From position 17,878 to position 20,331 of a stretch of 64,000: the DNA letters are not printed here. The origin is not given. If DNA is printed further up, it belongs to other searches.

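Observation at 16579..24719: A four-gene operon encoding an ECF sigma factor, an anti-sigma factor, a double-OmpA-domain protein and a 1513-aa LamG-headed T9SS adhesin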

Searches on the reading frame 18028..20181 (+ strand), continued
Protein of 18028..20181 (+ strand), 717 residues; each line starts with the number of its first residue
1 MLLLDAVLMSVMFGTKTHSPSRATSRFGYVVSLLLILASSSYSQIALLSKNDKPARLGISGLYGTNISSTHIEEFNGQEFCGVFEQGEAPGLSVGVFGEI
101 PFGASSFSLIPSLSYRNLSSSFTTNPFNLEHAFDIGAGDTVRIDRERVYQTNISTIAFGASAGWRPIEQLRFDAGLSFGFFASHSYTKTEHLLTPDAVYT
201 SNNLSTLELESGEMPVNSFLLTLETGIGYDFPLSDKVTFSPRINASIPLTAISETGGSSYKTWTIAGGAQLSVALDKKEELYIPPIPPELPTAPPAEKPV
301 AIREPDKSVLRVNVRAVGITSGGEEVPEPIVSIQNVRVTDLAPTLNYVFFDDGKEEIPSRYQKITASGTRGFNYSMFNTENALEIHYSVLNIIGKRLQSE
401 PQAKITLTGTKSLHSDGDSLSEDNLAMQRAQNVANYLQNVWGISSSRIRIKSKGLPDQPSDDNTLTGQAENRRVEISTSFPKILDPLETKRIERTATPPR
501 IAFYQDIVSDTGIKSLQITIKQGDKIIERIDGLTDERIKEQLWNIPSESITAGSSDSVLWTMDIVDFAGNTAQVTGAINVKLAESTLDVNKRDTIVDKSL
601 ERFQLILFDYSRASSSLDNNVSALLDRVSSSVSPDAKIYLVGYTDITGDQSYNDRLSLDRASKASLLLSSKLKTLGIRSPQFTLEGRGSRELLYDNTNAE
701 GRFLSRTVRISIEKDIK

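Call 93: predict_structure(alignment_id=A1)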
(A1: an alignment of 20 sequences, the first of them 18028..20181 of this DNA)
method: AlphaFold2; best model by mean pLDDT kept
length: 717 residues; sequences in the alignment: 20
mean_pLDDT: 74.1   pTM: 0.36
mean pLDDT of the five models: 74.1, 71.8, 71.1, 67.7, 66.1
residues with pLDDT >= 90: 196; 70-90: 277; 50-70: 109; < 50: 135
segments of 3 or more residues with pLDDT < 50: 1-29, 37-51, 278-307, 335-341, 457-469, 547-553, 586-601, 609-619, 698-700
pLDDT, mean of each block of 10 residues (from residue 1): 30 32 43 51 41 80 95 83 91 94 81 95 89 77 91 95 89 94 94 87 90 90 95 88 95 82 95 69 43 40 50 83 77 53 73 81 88 75 76 93 90 62 75 95 93 61 45 83 71 61 85 89 81 81 54 65 88 85 53 36 50 40 67 78 71 81 83 79 79 55 65 63
secondary structure, 60 per line:
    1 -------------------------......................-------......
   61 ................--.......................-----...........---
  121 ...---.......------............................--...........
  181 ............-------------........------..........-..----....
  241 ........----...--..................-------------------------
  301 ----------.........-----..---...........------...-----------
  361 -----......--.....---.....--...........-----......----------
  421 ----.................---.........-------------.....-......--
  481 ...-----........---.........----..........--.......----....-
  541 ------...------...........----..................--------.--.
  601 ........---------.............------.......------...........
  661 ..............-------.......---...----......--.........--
elements in order (helices of 4 or more, strands of 3 or more residues): H26-47 E55-76 E79-101 E107-117 E121-123 E127-133 E140-167 E170-192 E206-213 E220-229 E237-248 E253-255 E258-275 E311-319 E330-340 E347-349 H366-371 H374-378 H382-386 H389-399 E405-410 H425-441 E448-453 H467-471 E473-478 E489-496 E500-508 E513-522 E525-531 E536-539 E556-566 E571-588 E600-608 H618-630 E637-643 H650-674 E682-688 H699-704 E707-715

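Call 95: fold_search(model_id=the predicted structure, library=pdb)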
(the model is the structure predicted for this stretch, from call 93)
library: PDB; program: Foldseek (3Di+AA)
matches with E <= 10: 1146; with E <= 0.001: 102
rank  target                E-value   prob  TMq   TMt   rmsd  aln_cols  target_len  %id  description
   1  9a2m_MODEL_1_A        3.3e-08  1.00  0.16  0.29  11.6       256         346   11  Model of E. coli OmpA by in-cell photo-crosslinking MS and deep learning (released 2023-02-24)
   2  9fzc_A                1.1e-07  1.00  0.17  0.57   7.6       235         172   10  Structure of OmpA-short in complex with nanobody Nb01 (released 2024-07-17)
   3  9fzd_A                3.4e-07  1.00  0.18  0.58   6.9       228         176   10  Structure of OmpA-long in complex with nanobody Nb39 (released 2024-07-17)
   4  2x56                  9.6e-07  1.00  0.19  0.40   8.3       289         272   12  Yersinia Pestis Plasminogen Activator Pla (Native) (released 2010-07-28)
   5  2x55                  9.6e-07  1.00  0.18  0.37   9.1       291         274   13  Yersinia Pestis Plasminogen Activator Pla (Native) (released 2010-07-28)
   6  3qrc_A                1.0e-06  1.00  0.13  0.41   8.5       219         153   12  The crystal structure of Ail, the attachment invasion locus protein of Yersinia pestis, in complex with the heparin an (released 2011-11-23)
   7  3qra                  1.0e-06  1.00  0.14  0.41   8.5       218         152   12  The crystal structure of Ail, the attachment invasion locus protein of Yersinia pestis (released 2011-11-23)
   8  3qrc_B                1.1e-06  1.00  0.13  0.41   8.6       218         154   12  The crystal structure of Ail, the attachment invasion locus protein of Yersinia pestis, in complex with the heparin an (released 2011-11-23)
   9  4dcb_A                1.5e-06  1.00  0.18  0.37   9.1       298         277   11  Y. pestis Plasminogen Activator Pla in Complex with Human Plasminogen Activation Loop Peptide ALP11 (released 2012-06-06)
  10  9nh2_A                3.6e-06  1.00  0.18  0.44   8.4       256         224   11  In situ cryo-EM structure of porin III of the Legionella Dot/Icm T4SS machine (released 2025-09-17)
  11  2r4l_C                3.8e-06  1.00  0.12  0.18  24.5       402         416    8  Crystal structure of the long-chain fatty acid transporter FadL mutant P34A (released 2008-09-16)
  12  9a34_MODEL_1_A        4.0e-06  1.00  0.18  0.32  15.2       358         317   10  Model of E. coli OmpT by in-cell photo-crosslinking MS and deep learning (released 2023-02-24)
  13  7xw0_B                4.2e-06  1.00  0.19  0.39   8.2       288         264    9  Crystal structure of pOmpT (released 2023-05-31)
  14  3pgs_A                4.7e-06  1.00  0.11  0.16  18.5       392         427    6  Phe3Gly mutant of EcFadL (released 2011-05-25)
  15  2r4l_A                4.7e-06  0.99  0.11  0.18  23.5       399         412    8  Crystal structure of the long-chain fatty acid transporter FadL mutant P34A (released 2008-09-16)
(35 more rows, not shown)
